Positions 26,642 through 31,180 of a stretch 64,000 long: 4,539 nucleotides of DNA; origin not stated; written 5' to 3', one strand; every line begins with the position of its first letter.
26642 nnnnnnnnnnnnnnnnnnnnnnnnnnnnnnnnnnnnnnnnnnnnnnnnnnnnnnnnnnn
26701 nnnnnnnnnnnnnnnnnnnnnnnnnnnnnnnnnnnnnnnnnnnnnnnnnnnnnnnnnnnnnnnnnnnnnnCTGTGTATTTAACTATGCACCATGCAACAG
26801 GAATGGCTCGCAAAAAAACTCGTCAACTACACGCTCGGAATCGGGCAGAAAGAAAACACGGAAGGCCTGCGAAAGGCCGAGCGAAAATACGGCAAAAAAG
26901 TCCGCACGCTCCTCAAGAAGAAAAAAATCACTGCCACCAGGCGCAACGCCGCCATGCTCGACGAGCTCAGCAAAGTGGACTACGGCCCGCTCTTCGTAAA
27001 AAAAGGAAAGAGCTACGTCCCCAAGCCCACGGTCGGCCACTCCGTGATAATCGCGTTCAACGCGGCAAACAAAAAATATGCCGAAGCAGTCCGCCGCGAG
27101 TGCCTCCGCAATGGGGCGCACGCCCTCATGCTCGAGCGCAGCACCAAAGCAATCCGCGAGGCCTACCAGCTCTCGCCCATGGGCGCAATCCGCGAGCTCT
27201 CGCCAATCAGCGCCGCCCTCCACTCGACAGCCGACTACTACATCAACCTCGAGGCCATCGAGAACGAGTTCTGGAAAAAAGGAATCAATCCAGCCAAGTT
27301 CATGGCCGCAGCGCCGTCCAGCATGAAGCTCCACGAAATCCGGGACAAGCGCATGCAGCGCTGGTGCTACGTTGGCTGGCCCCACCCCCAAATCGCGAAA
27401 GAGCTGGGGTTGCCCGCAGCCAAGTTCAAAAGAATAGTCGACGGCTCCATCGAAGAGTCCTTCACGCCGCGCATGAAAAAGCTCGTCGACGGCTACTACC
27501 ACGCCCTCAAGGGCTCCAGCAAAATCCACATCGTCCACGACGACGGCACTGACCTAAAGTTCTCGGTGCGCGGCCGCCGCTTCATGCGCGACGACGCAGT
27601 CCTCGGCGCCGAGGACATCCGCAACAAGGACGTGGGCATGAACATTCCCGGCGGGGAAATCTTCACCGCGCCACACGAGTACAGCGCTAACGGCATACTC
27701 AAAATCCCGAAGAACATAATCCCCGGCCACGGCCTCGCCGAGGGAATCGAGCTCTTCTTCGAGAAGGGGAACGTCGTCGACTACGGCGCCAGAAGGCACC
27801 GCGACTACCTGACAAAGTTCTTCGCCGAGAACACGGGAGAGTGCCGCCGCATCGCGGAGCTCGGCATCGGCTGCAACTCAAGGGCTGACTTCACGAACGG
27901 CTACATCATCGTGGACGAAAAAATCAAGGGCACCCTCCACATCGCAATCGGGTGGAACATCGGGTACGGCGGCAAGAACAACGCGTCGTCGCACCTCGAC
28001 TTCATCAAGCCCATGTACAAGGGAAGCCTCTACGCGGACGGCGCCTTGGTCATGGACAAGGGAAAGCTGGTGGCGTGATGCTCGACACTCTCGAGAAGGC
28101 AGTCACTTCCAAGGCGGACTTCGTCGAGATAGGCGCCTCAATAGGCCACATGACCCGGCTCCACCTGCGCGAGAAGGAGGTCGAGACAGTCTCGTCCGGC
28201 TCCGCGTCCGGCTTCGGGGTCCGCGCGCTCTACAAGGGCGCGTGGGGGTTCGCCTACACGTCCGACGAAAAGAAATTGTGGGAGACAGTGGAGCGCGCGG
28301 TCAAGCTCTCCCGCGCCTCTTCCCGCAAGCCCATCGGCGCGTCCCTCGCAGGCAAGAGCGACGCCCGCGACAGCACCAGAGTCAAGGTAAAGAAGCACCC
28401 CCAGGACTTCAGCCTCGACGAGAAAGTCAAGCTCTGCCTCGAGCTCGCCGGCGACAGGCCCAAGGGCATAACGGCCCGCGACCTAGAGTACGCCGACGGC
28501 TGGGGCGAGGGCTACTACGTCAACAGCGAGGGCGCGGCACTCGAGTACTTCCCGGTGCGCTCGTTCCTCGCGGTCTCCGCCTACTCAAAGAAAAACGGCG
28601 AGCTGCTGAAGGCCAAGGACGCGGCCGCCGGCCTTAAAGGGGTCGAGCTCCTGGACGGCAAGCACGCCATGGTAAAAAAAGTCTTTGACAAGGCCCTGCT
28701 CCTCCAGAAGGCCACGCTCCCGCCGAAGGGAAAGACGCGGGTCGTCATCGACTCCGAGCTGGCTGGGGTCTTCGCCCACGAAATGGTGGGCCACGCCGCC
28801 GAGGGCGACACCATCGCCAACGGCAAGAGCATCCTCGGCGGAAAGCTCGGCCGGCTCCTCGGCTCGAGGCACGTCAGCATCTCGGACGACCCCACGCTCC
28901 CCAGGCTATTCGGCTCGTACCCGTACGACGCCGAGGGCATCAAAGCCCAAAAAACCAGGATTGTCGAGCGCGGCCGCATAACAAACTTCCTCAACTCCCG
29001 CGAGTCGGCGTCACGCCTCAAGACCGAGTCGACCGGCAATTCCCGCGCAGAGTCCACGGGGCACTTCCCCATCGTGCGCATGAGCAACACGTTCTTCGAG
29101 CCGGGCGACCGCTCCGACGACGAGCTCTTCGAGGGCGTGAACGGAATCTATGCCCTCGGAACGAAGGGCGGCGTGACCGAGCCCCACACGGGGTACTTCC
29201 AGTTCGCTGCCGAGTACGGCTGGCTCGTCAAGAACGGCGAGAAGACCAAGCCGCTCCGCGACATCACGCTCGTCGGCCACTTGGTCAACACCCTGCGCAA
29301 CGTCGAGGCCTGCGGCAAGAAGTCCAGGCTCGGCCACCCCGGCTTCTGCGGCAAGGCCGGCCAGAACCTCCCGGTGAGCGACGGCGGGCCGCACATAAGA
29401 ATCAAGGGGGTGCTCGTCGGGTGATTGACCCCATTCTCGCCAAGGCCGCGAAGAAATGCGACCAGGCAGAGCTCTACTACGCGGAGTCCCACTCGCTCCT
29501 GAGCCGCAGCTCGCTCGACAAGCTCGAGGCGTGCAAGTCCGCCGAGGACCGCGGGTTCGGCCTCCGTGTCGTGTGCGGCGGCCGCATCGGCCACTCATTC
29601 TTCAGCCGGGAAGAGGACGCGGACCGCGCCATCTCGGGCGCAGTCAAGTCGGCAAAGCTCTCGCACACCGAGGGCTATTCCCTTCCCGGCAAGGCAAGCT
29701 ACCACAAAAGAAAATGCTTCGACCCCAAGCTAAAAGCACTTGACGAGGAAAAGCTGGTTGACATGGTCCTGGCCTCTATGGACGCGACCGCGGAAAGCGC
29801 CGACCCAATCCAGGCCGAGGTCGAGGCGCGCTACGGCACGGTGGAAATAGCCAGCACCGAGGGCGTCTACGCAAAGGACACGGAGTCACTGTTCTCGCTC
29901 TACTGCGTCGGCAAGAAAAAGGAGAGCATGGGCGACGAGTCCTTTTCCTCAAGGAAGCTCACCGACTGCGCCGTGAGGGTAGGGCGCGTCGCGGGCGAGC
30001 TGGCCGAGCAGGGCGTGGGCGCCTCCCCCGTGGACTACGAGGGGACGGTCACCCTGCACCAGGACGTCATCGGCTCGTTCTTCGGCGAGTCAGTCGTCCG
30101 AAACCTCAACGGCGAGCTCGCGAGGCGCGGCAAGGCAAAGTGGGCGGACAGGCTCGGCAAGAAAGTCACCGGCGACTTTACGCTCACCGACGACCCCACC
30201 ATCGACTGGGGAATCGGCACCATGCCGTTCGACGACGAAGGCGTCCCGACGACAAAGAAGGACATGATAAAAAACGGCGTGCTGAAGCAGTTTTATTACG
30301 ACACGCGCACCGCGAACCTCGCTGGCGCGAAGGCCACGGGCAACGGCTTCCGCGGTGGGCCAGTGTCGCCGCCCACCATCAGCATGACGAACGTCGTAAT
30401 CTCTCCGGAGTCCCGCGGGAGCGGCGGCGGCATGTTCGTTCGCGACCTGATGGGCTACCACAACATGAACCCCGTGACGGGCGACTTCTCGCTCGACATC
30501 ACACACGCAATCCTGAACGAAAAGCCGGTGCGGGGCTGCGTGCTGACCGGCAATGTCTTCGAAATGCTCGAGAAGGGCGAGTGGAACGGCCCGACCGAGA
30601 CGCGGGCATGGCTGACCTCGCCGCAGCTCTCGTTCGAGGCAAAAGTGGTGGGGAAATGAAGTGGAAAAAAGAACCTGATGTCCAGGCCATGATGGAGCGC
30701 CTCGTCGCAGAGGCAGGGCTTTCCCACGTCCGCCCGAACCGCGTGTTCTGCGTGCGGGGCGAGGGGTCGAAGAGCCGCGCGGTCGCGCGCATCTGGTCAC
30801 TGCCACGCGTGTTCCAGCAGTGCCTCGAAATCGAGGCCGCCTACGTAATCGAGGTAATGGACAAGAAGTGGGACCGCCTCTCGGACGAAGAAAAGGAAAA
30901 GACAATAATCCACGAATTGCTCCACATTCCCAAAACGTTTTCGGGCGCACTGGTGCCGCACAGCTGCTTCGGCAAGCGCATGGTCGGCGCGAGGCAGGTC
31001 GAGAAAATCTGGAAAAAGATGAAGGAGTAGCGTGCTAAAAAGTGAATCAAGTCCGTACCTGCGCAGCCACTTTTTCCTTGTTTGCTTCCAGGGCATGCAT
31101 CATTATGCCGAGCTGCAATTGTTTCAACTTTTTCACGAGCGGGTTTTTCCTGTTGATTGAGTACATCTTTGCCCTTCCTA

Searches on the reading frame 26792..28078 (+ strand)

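Call 7: search_protein_families(library=pfam, max_evalue=0.001, proteins=[window:26792-28078:+])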
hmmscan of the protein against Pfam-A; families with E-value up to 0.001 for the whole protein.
window:26792-28078:+ (428 aa): 1 family
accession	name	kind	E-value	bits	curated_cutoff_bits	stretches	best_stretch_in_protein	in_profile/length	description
PF02073.20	Peptidase_M29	-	2.6e-29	102.7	27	2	242-387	204-347/406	Thermophilic metalloprotease (M29)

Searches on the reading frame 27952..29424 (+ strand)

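Call 7: search_protein_families(library=pfam, max_evalue=0.001, proteins=[window:27952-29424:+])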
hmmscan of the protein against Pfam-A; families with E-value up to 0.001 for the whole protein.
window:27952-29424:+ (490 aa): 3 families
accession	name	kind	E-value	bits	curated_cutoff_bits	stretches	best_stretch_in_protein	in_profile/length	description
PF19289.4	PmbA_TldD_3rd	-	1.4e-62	211.2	22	1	260-489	2-218/220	PmbA/TldA metallopeptidase C-terminal domain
PF01523.21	PmbA_TldD_1st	-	1.1e-12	48.3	20.9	1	59-119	2-64/65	PmbA/TldA metallopeptidase domain 1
PF19290.4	PmbA_TldD_2nd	-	2.7e-07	31.4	20.9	1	148-249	1-106/109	PmbA/TldA metallopeptidase central domain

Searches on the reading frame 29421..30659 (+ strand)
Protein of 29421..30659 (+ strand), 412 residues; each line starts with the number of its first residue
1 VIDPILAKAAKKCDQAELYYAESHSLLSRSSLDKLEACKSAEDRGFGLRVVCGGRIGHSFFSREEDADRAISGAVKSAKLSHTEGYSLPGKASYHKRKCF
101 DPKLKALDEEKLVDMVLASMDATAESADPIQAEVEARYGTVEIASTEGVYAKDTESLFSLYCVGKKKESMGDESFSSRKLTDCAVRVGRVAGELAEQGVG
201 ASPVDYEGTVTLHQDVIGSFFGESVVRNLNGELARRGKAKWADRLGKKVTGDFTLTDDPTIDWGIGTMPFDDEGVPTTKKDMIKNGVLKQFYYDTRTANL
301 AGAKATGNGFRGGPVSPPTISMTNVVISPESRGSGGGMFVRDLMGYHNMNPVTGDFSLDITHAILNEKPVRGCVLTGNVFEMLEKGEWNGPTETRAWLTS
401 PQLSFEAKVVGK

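Call 7: search_protein_families(library=pfam, max_evalue=0.001, proteins=[window:29421-30659:+])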
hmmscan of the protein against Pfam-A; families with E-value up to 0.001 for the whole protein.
window:29421-30659:+ (412 aa): 3 families
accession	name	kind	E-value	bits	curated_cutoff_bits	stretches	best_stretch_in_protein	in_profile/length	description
PF19289.4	PmbA_TldD_3rd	-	9.6e-47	159.4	22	1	209-406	5-214/220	PmbA/TldA metallopeptidase C-terminal domain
PF01523.21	PmbA_TldD_1st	-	1.5e-10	41.5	20.9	1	16-78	1-65/65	PmbA/TldA metallopeptidase domain 1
PF19290.4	PmbA_TldD_2nd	-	1.2e-07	32.6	20.9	1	104-191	3-101/109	PmbA/TldA metallopeptidase central domain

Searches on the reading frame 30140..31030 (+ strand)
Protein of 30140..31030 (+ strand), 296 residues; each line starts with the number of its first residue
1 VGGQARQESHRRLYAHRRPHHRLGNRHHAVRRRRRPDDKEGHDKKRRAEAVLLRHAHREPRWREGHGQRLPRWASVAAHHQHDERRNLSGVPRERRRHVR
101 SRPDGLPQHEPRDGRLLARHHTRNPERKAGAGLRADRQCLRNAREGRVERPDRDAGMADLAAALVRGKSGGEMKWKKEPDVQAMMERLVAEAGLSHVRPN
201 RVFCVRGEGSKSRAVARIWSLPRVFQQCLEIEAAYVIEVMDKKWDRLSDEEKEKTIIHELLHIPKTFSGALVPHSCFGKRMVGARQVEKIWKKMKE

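Call 7: search_protein_families(library=pfam, max_evalue=0.001, proteins=[window:30140-31030:+])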
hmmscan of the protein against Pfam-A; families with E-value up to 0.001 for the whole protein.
window:30140-31030:+ (296 aa): 1 family
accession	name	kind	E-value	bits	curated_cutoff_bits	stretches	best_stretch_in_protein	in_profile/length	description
PF18894.6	PhageMetallopep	-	5.8e-22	78.6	23.7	1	174-275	2-111/134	Putative phage metallopeptidase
